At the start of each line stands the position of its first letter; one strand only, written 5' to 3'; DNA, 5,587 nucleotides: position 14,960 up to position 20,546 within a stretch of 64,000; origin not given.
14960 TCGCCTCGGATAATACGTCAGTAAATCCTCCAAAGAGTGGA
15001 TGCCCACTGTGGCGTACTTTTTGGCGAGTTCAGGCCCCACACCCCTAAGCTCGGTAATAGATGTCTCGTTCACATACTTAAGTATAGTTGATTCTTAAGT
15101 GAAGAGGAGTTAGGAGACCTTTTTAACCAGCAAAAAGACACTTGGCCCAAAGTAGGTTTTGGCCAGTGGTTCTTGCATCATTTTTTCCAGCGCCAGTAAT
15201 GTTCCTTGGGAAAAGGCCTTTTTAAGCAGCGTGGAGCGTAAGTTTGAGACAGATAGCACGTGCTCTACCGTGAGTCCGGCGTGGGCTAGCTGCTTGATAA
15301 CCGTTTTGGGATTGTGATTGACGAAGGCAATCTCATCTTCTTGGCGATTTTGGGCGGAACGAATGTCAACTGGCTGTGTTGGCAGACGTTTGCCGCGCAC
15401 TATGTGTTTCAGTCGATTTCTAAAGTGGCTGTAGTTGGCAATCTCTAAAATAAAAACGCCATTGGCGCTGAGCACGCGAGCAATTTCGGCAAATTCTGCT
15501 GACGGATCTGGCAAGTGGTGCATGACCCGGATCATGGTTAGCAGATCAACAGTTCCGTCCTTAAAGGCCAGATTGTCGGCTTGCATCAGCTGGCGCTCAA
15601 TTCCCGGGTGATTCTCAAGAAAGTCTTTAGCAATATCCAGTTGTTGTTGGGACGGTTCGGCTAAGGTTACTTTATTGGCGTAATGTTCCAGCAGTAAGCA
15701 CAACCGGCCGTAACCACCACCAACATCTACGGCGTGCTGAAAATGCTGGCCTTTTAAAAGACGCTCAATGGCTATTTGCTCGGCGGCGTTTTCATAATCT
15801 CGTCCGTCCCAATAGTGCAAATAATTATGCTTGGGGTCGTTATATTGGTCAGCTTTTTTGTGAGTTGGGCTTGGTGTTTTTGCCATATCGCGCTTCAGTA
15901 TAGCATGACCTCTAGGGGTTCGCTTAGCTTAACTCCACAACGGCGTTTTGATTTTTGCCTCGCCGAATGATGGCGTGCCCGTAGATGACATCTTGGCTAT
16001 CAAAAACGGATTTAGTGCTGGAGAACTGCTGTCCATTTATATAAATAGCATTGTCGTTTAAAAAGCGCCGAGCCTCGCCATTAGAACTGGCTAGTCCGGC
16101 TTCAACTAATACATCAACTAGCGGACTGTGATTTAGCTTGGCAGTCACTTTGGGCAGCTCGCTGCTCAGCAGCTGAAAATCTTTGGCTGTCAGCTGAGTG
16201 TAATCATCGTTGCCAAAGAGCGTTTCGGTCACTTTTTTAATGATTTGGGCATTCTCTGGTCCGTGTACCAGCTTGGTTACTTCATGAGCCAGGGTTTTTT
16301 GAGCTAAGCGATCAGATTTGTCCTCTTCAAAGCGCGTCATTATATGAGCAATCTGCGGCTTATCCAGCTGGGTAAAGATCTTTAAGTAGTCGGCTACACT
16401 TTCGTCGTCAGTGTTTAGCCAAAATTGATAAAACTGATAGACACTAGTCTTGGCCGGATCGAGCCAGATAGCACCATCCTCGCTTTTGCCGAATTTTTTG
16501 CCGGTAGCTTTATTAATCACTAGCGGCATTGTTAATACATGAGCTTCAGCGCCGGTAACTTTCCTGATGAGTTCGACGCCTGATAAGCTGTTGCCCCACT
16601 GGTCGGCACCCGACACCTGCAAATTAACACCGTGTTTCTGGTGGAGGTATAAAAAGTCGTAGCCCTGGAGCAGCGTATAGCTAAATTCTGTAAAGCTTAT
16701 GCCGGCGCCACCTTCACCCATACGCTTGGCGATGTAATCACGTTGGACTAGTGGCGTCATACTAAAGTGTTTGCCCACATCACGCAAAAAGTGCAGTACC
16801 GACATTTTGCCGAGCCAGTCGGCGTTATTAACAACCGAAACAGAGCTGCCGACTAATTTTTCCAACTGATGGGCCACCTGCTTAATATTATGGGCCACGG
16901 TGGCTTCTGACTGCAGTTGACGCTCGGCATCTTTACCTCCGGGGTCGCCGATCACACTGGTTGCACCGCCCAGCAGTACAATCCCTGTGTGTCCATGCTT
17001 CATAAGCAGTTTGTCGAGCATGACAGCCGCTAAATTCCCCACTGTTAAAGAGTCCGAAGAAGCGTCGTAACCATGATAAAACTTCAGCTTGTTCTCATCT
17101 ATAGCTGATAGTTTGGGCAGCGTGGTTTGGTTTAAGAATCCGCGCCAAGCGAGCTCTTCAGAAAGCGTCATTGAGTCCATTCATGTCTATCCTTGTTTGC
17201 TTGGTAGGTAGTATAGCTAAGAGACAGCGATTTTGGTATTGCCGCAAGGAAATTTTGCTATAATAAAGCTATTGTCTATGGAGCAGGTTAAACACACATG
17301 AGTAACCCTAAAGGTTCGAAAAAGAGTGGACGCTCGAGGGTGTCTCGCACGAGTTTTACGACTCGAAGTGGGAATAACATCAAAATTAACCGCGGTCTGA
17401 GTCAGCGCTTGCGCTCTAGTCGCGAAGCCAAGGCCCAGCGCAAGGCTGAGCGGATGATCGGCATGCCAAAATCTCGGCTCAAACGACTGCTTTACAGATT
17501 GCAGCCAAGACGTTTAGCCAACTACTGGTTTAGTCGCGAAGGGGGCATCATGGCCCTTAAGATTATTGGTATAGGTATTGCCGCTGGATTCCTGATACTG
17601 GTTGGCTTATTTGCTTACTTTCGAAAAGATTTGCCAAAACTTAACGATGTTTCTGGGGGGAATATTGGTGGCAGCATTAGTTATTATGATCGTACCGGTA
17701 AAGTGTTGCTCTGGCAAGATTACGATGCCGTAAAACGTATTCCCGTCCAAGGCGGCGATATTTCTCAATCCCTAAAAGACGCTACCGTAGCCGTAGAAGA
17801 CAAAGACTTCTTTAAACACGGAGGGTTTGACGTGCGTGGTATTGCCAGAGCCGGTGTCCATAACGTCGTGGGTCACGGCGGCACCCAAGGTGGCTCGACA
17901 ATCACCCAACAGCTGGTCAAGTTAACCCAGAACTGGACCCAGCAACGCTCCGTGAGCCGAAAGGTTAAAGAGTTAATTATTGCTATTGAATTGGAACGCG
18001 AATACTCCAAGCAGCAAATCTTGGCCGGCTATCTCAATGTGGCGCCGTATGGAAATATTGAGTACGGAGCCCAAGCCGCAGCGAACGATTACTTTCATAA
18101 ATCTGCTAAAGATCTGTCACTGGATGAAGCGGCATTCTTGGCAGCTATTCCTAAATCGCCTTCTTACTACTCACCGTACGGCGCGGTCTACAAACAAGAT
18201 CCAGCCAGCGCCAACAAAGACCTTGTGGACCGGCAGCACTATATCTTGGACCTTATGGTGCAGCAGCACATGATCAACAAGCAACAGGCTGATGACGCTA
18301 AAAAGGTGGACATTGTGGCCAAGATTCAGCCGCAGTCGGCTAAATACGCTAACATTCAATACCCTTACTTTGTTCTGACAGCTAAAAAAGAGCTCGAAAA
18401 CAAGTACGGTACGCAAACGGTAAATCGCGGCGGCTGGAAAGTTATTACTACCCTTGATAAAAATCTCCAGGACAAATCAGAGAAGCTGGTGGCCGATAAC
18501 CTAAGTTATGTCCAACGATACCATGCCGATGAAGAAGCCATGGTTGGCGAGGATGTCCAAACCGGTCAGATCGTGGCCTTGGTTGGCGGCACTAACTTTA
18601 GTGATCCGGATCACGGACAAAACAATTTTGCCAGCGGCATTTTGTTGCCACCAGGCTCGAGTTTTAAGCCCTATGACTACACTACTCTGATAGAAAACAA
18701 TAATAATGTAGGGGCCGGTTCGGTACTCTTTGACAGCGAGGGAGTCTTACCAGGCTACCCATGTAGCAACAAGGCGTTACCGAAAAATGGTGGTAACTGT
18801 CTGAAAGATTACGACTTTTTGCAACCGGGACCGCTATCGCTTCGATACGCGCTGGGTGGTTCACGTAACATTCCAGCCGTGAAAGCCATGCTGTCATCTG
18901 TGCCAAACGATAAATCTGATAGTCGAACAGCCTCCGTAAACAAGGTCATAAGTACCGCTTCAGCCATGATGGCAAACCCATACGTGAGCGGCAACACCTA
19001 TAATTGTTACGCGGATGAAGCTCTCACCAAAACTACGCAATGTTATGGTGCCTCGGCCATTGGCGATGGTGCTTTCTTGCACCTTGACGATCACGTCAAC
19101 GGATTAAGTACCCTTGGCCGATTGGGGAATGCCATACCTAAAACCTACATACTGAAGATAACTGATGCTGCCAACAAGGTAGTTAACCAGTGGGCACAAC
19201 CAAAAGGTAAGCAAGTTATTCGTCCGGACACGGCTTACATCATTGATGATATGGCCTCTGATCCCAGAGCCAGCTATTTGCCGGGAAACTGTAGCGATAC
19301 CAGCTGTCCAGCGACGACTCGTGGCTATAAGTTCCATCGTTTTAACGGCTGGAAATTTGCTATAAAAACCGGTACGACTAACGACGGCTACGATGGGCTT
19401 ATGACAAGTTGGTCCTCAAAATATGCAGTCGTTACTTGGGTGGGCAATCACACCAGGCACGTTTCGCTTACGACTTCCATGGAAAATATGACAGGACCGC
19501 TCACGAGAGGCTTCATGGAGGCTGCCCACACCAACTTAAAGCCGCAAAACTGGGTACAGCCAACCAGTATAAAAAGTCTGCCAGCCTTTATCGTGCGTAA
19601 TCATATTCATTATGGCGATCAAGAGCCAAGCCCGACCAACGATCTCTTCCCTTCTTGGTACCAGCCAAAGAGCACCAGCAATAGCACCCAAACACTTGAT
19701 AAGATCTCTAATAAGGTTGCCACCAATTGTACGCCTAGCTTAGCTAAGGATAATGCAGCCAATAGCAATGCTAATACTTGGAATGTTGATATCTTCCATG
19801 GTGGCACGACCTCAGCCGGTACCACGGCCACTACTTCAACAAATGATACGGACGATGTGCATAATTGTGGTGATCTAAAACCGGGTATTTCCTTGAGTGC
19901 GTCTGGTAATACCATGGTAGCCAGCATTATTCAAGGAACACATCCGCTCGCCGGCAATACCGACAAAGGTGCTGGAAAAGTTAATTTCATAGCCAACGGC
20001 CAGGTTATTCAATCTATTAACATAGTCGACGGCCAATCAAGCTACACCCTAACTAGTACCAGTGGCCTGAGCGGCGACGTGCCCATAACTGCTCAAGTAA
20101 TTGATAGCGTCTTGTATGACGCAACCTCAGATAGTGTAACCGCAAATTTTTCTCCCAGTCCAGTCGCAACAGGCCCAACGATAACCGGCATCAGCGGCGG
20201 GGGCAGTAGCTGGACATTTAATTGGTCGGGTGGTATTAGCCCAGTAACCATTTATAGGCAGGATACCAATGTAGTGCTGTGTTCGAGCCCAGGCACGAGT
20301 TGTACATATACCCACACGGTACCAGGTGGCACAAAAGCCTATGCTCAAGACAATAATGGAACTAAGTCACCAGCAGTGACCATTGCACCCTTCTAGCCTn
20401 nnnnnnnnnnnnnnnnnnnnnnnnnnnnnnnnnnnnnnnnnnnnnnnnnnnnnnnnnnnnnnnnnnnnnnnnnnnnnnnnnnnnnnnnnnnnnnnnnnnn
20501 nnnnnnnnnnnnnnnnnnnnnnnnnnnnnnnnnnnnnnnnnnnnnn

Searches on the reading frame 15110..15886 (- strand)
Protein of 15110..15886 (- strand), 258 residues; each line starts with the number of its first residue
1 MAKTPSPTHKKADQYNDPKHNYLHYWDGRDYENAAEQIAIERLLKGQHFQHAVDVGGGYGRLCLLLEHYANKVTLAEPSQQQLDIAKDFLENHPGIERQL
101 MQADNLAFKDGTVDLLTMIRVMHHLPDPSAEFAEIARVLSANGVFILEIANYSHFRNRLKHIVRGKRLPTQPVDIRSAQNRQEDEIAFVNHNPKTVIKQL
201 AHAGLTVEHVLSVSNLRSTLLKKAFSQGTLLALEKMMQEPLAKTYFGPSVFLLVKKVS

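Call 40: search_protein_families(library=pfam, proteins=[window:15110-15886:-], max_evalue=0.00001)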
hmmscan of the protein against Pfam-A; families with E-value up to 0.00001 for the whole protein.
window:15110-15886:- (258 aa): 5 families
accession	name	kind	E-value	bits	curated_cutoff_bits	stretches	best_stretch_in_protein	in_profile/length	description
PF08241.18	Methyltransf_11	-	1e-17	65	21.2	1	53-147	1-95/95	Methyltransferase domain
PF13489.12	Methyltransf_23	-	1e-14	55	27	1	42-165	15-134/164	Methyltransferase domain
PF13649.12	Methyltransf_25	-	5e-14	53.2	27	1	53-143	2-97/97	Methyltransferase domain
PF08242.18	Methyltransf_12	-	4.3e-11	43.8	30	1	53-145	1-98/98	Methyltransferase domain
PF13847.12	Methyltransf_31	-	4e-07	30.3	27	1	52-151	7-113/145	Methyltransferase domain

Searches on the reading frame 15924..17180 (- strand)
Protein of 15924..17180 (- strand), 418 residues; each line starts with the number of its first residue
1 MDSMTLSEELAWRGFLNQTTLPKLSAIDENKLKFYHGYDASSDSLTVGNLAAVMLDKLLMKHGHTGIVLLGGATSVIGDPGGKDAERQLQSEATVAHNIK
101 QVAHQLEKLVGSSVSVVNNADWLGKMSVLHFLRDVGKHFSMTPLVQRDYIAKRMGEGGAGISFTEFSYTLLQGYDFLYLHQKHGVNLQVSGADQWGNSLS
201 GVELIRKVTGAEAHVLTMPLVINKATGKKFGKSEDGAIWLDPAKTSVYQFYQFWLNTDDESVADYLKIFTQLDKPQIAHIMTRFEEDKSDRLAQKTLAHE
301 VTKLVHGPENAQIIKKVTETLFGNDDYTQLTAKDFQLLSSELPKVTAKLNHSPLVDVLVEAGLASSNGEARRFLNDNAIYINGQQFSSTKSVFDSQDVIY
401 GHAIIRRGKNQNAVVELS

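Call 40: search_protein_families(library=pfam, proteins=[window:15924-17180:-], max_evalue=0.00001)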
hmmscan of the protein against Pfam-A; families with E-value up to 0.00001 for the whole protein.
window:15924-17180:- (418 aa): 2 families
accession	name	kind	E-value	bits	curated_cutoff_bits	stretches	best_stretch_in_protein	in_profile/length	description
PF00579.31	tRNA-synt_1b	-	1.5e-67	228.5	21.1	1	29-322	3-291/292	tRNA synthetases class I (W and Y)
PF22421.1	SYY_C-terminal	-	2e-16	60.1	27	1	337-413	4-81/83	Tyrosine--tRNA ligase SYY-like C-terminal domain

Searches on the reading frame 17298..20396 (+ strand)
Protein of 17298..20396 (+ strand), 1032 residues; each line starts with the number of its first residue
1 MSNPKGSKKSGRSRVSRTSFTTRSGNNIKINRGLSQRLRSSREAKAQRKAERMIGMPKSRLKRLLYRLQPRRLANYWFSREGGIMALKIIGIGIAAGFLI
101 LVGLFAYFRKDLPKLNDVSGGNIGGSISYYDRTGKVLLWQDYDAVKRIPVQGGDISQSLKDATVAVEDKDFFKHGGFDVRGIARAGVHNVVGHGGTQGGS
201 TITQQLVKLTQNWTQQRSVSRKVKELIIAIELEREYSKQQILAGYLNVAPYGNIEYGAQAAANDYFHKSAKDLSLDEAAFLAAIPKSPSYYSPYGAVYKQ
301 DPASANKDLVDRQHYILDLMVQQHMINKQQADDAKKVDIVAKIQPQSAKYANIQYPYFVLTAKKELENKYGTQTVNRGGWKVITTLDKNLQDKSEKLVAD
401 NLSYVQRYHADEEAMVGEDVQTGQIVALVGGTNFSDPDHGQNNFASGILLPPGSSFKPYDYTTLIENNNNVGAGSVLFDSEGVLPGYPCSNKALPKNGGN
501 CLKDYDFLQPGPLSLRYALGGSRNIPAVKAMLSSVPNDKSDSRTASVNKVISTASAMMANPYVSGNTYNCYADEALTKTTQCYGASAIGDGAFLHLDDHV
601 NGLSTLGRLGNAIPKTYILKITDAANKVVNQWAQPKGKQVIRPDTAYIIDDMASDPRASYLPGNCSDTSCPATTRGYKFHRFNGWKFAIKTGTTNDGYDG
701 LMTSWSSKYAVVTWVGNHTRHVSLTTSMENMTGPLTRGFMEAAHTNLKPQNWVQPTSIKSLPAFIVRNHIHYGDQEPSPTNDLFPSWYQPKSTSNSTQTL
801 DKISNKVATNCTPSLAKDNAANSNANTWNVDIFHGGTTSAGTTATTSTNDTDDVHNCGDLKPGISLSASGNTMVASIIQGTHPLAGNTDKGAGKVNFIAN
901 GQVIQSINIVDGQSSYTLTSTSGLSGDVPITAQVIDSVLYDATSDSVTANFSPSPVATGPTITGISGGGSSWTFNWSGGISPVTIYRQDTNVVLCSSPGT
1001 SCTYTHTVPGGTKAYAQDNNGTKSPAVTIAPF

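Call 40: search_protein_families(library=pfam, proteins=[window:17298-20396:+], max_evalue=0.00001)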
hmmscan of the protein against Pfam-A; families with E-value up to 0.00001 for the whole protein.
window:17298-20396:+ (1032 aa): 1 family
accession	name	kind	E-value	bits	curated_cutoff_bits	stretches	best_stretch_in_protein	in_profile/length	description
PF00912.28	Transgly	-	2.1e-55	187.3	27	1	143-320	10-177/178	Transglycosylase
